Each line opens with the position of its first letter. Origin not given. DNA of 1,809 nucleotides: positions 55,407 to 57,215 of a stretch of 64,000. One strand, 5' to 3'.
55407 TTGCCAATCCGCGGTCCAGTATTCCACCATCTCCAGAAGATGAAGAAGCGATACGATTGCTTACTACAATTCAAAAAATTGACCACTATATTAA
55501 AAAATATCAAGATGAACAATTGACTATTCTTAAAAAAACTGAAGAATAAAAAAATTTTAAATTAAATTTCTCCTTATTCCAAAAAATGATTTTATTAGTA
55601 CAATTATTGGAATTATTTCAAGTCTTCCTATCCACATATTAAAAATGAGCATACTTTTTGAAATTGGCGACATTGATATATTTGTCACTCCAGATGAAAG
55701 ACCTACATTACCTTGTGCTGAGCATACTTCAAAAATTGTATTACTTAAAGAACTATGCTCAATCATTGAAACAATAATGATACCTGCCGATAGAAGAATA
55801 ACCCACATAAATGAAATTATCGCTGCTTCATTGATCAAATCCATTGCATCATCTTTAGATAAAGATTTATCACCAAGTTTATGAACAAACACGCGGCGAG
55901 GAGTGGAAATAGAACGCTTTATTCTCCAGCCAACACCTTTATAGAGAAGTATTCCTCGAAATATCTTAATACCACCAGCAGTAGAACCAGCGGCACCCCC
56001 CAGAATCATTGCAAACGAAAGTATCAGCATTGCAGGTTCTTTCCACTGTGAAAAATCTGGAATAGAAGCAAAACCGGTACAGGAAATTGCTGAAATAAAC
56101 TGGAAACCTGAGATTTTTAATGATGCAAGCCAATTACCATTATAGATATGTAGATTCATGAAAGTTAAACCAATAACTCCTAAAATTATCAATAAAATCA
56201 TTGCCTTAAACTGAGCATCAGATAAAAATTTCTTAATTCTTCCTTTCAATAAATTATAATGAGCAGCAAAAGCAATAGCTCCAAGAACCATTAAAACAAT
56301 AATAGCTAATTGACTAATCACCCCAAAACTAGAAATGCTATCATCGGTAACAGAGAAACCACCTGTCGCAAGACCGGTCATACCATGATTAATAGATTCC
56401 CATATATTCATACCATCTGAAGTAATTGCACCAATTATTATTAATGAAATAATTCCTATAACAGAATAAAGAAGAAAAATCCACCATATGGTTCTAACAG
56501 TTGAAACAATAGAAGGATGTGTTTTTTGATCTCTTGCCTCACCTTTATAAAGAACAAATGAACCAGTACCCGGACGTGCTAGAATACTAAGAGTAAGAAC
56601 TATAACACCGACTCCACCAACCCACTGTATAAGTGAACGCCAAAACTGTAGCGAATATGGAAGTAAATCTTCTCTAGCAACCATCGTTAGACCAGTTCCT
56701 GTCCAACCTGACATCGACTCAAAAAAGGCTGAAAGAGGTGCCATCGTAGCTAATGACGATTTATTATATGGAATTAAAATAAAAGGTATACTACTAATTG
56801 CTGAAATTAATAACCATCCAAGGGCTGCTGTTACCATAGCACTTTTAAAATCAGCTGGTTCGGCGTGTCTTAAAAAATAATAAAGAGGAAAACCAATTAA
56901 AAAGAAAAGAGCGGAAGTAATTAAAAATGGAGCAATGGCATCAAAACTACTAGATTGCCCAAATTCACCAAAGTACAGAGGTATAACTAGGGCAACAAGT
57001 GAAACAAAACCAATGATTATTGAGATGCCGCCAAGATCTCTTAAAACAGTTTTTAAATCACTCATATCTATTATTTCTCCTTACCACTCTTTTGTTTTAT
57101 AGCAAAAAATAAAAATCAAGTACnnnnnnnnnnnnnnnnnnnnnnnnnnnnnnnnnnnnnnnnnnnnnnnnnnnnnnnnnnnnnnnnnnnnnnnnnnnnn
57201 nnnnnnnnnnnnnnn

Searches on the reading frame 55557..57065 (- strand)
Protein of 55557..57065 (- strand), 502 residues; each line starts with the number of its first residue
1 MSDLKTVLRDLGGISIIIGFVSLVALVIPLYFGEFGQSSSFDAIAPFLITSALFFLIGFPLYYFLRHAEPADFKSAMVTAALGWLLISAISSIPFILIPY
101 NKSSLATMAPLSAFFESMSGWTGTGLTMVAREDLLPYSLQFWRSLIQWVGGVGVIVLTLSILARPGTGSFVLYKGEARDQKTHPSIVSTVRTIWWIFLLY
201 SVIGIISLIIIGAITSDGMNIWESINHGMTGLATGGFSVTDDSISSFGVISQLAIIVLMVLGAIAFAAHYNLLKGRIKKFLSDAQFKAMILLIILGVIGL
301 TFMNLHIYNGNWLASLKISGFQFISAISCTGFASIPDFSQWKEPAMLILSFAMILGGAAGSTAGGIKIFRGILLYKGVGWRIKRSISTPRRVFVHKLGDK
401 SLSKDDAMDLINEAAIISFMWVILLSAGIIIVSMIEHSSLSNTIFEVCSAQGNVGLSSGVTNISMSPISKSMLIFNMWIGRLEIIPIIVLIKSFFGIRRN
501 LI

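Call 66: search_protein_families(library=pfam, proteins=[window:55557-57065:-], max_evalue=0.0001)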
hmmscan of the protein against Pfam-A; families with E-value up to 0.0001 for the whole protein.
window:55557-57065:- (502 aa): 1 family
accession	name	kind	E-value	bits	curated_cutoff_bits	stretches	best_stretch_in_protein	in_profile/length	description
PF02386.22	TrkH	-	6.1e-71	239.8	27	1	49-490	7-489/502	Cation transport protein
